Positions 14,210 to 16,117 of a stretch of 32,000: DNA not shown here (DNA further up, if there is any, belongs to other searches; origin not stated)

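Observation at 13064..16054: Membrane-anchored SBP fused to tandem CBM-like modules through a long helical spacer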

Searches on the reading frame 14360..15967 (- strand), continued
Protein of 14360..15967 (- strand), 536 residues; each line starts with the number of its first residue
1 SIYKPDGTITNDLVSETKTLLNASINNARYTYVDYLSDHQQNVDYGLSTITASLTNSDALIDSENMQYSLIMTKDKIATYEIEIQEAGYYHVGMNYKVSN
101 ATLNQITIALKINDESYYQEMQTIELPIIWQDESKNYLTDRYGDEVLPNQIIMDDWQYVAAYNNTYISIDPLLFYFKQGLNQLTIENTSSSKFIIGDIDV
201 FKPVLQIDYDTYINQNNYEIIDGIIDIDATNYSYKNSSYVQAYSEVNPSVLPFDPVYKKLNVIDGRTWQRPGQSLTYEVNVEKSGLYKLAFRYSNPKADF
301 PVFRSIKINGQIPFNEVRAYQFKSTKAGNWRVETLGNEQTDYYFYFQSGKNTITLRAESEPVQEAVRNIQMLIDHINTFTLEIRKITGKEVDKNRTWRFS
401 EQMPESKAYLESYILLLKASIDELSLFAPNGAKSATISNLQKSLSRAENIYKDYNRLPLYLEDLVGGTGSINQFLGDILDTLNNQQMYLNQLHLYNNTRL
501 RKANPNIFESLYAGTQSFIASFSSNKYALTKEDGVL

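Call 58: search_solved_structures(query=A2, max_evalue=10, show_alignments=2)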
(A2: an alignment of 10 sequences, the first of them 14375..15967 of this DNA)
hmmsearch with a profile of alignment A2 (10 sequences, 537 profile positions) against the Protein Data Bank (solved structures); distinct sequences matched with E-value up to 10: 4.
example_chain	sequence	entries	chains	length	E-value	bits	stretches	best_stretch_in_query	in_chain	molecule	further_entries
5x7g_A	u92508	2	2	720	8.3e-05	24.4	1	269-359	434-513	Cycloisomaltooligosaccharide glucanotransferase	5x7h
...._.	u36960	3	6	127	0.23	13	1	270-310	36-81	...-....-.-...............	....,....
2w47_A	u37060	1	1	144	0.54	11.8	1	270-312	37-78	LIPOLYTIC ENZYME, G-D-S-L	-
2w1w_A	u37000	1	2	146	0.55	11.8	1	270-312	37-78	LIPOLYTIC ENZYME, G-D-S-L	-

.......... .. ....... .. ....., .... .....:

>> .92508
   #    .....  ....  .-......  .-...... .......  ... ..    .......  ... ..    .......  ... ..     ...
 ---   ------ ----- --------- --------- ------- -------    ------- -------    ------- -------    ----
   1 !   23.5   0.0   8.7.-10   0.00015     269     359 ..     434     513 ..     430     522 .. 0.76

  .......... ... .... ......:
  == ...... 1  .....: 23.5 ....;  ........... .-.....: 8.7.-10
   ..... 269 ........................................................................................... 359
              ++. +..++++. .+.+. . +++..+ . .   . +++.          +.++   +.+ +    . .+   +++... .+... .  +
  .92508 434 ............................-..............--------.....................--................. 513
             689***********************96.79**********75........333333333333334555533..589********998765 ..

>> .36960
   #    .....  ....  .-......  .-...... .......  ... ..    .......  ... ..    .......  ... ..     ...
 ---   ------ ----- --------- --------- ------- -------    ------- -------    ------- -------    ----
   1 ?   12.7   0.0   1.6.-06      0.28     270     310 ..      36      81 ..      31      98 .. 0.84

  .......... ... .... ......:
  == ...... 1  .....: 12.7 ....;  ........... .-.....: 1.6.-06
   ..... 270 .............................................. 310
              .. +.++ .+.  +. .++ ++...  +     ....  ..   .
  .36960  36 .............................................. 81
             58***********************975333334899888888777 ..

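Call 63: search_protein_families(library=pfam, max_evalue=0.0001, proteins=[L077:2-2800:+, L077:6419-7978:-, L077:5472-6458:-, L077:20875-21501:+, L065:6320-8047:+, L065:3629-5035:+, L065:298-1548:+, L051:4682-6550:-, L051:3097-4611:+, L061:2-1510:+])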
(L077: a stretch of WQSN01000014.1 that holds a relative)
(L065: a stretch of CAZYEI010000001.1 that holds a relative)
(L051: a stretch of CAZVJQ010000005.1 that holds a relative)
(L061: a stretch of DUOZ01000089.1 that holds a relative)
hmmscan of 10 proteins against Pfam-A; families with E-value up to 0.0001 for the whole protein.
L077:2-2800:+ (933 aa): 5 families
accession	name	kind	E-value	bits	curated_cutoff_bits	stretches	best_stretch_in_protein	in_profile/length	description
PF00270.35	DEAD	-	1.5e-25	90.3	26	1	395-555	2-164/167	DEAD/DEAH box helicase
PF03461.20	TRCF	-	3.5e-24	85.4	25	1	794-886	2-94/95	TRCF domain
PF00271.37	Helicase_C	-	8.8e-22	77.9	23.5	1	594-698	10-109/110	Helicase conserved C-terminal domain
PF02559.22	CarD_TRCF_RID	-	1.5e-19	70.3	23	1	269-325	1-57/57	CarD-like/TRCF RID domain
PF04851.21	ResIII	-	2.1e-11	44.4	22.5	1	394-550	5-162/164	Type III restriction enzyme, res subunit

L077:6419-7978:- (520 aa): 8 families
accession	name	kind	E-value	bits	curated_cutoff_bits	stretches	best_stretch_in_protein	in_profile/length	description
PF01512.22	Complex1_51K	-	3.5e-39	134.5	31.2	1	192-335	1-147/150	Nuo51 FMN-binding domain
PF13375.12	RnfC_N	-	1.1e-26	93.3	25.6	1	77-169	7-100/101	RnfC Barrel sandwich hybrid domain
PF10531.15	SLBB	-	6.8e-12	45.5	27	1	351-399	2-55/55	SLBB domain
PF13237.11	Fer4_10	-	1.1e-06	28.8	25.5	1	427-480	6-53/53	4Fe-4S dicluster domain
PF12838.12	Fer4_7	-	1.5e-05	25.8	27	1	430-481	2-50/52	4Fe-4S dicluster domain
PF13187.11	Fer4_9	-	1.6e-05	25.3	27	1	430-482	2-50/52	4Fe-4S dicluster domain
PF13534.11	Fer4_17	-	1.7e-05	25.7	22.2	0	426-444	42-60/61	4Fe-4S dicluster domain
PF13183.11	Fer4_8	-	3.4e-05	24.7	27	1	429-482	4-67/68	4Fe-4S dicluster domain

L077:5472-6458:- (329 aa): 1 family
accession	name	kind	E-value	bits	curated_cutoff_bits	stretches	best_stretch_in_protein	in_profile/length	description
PF03116.20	NQR2_RnfD_RnfE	-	1.2e-109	366.7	27.7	1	23-323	2-295/296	NQR2, RnfD, RnfE family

L077:20875-21501:+ (209 aa): 1 family
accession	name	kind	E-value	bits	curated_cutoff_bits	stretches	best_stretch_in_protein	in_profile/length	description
PF00150.24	Cellulase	-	6.8e-08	32.8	23.5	1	98-177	17-85/272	Cellulase (glycosyl hydrolase family 5)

L065:6320-8047:+ (576 aa): 1 family
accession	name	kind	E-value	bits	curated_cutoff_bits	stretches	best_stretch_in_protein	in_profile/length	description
PF16403.11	Bact_surface_Ig-like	-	1.1e-11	45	27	1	367-431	15-71/71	Bacterial surface protein, Ig-like domain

L065:3629-5035:+ (469 aa): 2 families
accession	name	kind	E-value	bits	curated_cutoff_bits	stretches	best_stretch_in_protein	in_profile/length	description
PF00152.25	tRNA-synt_2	-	5.4e-67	226.5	25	1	134-463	9-307/308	tRNA synthetases class II (D, K and N)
PF01336.31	tRNA_anti-codon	-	5.6e-09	36.3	27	1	33-110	1-74/75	OB-fold nucleic acid binding domain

L065:298-1548:+ (417 aa): 6 families
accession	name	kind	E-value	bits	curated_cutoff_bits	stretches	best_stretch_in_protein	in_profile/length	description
PF13167.11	GTP-bdg_N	-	1.8e-26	92.9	25.4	1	21-107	2-88/89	GTP-binding GTPase N-terminal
PF16360.10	GTP-bdg_M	-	1.3e-18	67.7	29.5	1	110-189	1-79/79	GTP-binding GTPase Middle Region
PF01926.29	MMR_HSR1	-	8.4e-16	58.5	21.9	1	196-322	1-113/113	50S ribosome-binding GTPase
PF08477.19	Roc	-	2.5e-06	28.2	27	1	197-324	2-119/119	Ras of Complex, Roc, domain of DAPkinase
PF00009.33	GTP_EFTU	-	6.7e-06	26.3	26.5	0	193-342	2-150/188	Elongation factor Tu GTP binding domain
PF00025.27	Arf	-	4e-05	23.6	22.3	0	187-348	7-150/174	ADP-ribosylation factor family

L051:4682-6550:- (623 aa): 1 family
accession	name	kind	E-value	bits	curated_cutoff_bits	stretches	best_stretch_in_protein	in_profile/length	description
PF04205.19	FMN_bind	-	2e-17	64.1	22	1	99-171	1-77/77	FMN-binding domain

L051:3097-4611:+ (505 aa): 1 family
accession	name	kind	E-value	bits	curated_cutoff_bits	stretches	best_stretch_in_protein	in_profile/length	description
PF13088.12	BNR_2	-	1.6e-05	24.9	31.4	0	264-384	89-203/277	BNR repeat-like domain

L061:2-1510:+ (503 aa): 2 families
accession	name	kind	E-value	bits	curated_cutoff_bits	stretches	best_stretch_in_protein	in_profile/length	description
PF02836.23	Glyco_hydro_2_C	-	5.4e-25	88.6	21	1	94-379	6-298/302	Glycosyl hydrolases family 2, TIM barrel domain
PF00703.27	Glyco_hydro_2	-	8.8e-07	30.1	23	1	20-79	35-98/109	Glycosyl hydrolases family 2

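Call 69: list_cluster_members(proteins=[P0139, P0148, P0154, P0173, P0204, P0235, P0248, P0260, P0276, P0278])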
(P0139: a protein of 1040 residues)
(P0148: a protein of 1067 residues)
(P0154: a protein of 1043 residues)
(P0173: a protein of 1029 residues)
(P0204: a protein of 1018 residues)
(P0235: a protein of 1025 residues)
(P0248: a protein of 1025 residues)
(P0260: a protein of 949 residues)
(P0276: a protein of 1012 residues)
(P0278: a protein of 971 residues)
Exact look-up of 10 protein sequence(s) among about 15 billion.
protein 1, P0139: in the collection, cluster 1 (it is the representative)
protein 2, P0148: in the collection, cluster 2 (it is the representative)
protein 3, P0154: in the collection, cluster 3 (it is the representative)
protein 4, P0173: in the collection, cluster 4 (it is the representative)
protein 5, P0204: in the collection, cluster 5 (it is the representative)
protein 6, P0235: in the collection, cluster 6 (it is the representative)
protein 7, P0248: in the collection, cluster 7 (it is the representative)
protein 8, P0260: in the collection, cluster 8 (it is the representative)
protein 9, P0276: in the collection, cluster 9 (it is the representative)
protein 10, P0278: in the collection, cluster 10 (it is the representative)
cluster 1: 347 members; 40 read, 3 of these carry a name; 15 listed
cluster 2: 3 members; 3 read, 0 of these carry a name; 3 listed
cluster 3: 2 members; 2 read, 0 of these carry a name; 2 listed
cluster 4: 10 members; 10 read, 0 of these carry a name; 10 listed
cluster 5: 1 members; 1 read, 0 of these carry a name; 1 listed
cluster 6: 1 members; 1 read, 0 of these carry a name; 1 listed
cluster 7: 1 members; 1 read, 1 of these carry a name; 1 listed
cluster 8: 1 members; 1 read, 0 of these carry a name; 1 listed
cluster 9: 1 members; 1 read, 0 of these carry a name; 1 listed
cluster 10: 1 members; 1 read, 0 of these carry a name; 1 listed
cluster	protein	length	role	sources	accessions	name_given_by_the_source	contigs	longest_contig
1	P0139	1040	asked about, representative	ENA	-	-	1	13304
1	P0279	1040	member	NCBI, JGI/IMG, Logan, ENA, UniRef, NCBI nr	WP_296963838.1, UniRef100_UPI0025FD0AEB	extracellular solute-binding protein [uncultured Eubacterium sp.] | ABC-type glycerol-3-phosphate transport system substrate-binding protein | extracellular solute-binding protein n=1 Tax=Eubacterium sp. TaxID=142586 ...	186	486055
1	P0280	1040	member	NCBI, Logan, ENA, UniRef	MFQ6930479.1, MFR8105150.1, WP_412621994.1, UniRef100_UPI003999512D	extracellular solute-binding protein [Eubacterium sp.] | extracellular solute-binding protein n=1 Tax=Eubacterium sp. TaxID=142586 ...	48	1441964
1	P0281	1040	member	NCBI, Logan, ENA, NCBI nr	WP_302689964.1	extracellular solute-binding protein [uncultured Eubacterium sp.]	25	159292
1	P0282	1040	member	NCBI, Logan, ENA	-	-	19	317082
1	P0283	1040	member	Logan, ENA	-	-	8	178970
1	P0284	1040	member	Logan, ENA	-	-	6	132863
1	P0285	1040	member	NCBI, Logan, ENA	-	-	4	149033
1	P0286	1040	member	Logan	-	-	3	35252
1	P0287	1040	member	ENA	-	-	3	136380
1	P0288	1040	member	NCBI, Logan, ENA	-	-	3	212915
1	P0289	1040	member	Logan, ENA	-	-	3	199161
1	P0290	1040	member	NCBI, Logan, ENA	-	-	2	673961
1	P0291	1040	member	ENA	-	-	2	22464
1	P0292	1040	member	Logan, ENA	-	-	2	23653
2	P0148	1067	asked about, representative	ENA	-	-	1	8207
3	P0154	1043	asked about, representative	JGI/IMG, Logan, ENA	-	-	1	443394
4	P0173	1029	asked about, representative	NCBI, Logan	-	-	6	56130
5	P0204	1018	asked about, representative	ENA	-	-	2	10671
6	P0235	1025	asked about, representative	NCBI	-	-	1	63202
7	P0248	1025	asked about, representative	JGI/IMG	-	ABC-type glycerol-3-phosphate transport system substrate-binding protein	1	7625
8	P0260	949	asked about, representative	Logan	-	-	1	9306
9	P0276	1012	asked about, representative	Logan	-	-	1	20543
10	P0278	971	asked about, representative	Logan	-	-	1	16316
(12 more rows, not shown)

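Call 70: find_encoding_contigs(protein=P0279, flank=10000, max_places=1)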
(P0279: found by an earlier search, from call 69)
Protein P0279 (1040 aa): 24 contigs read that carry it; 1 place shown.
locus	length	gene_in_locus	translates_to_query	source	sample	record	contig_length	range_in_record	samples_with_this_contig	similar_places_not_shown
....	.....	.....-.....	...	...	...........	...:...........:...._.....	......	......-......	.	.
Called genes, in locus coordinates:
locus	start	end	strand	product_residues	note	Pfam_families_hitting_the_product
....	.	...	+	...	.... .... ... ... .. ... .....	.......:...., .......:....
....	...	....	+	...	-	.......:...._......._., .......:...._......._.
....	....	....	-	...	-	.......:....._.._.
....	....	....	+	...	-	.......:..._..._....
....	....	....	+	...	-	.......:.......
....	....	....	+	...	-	-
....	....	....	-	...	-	-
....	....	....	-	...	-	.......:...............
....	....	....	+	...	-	-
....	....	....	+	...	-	-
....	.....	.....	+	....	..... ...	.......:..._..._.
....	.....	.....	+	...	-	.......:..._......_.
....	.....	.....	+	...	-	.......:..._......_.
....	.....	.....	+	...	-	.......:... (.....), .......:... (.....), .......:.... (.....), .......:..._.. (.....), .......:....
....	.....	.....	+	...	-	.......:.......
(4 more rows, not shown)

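Call 71: find_encoding_contigs(protein=P0278, flank=10000, max_places=1)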
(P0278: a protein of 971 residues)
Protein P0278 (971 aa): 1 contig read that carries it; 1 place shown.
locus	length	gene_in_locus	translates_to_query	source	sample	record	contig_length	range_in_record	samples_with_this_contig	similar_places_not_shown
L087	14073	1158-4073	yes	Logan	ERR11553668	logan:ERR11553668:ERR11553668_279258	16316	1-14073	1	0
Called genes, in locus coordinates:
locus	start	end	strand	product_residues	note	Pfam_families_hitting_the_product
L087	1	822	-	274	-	?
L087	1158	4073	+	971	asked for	PF01547:SBP_bac_1, PF13416:SBP_bac_8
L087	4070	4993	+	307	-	PF00528:BPD_transp_1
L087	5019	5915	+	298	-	PF00528:BPD_transp_1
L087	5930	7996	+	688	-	PF01436:NHL (weak), PF07719:TPR_2 (faint), PF13414:TPR_11 (weak), PF04893:Yip1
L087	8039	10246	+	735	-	PF18952:DUF5696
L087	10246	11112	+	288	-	PF00528:BPD_transp_1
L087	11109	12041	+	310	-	PF00528:BPD_transp_1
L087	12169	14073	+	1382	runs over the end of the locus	?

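Call 72: find_encoding_contigs(protein=P0235, flank=10000, max_places=1)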
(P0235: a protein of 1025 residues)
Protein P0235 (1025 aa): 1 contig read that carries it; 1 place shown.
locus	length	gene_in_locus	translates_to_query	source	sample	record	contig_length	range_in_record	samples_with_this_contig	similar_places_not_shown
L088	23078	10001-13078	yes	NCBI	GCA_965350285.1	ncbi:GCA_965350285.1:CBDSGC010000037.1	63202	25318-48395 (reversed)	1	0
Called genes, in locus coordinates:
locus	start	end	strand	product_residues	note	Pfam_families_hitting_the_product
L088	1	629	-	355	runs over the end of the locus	PF07969:Amidohydro_3 (faint), PF01979:Amidohydro_1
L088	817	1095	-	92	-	PF13451:zf_Tbcl, PF23477:zf_Tbcl_2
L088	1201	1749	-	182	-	PF07638:Sigma70_ECF, PF04542:Sigma70_r2, PF08281:Sigma70_r4_2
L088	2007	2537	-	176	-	PF00440:TetR_N (weak), PF14278:TetR_C_8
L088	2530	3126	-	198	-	PF02659:Mntp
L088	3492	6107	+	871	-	PF00690:Cation_ATPase_N, PF00122:E1-E2_ATPase, PF00702:Hydrolase, PF13246:Cation_ATPase, PF00689:Cation_ATPase_C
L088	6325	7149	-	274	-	PF13930:Endonuclea_NS_2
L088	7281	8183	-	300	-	PF00246:Peptidase_M14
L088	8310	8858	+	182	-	PF28549:NDPSase_N, PF00293:NUDIX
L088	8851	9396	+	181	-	-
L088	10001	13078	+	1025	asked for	PF01547:SBP_bac_1, PF13416:SBP_bac_8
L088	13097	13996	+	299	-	PF00528:BPD_transp_1 (faint)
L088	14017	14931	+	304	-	PF00528:BPD_transp_1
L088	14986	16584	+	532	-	-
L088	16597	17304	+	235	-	PF04893:Yip1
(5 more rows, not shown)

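Call 73: find_encoding_contigs(protein=P0154, flank=10000, max_places=1)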
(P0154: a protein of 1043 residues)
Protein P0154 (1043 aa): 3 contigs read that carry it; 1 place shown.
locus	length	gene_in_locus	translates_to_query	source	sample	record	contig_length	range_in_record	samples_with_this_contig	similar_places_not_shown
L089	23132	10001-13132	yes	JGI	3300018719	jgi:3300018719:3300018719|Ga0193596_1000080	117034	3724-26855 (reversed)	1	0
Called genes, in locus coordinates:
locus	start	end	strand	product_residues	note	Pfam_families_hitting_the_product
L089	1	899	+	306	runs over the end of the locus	PF04616:Glyco_hydro_43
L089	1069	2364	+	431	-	PF00295:Glyco_hydro_28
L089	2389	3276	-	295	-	PF01261:AP_endonuc_2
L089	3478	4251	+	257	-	PF07070:Spo0M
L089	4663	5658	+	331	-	PF03747:ADP_ribosyl_GH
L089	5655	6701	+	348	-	PF03747:ADP_ribosyl_GH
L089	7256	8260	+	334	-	PF00356:LacI, PF00532:Peripla_BP_1, PF13407:Peripla_BP_4, PF13377:Peripla_BP_3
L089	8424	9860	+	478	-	PF01547:SBP_bac_1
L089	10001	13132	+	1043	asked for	PF01547:SBP_bac_1, PF13416:SBP_bac_8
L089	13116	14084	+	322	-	PF00528:BPD_transp_1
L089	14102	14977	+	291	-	PF00528:BPD_transp_1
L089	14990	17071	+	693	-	PF01436:NHL (faint), PF08450:SGL (faint), PF04893:Yip1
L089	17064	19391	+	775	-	PF18952:DUF5696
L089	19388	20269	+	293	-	PF00528:BPD_transp_1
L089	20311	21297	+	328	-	PF00528:BPD_transp_1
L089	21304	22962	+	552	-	PF10091:Glycoamylase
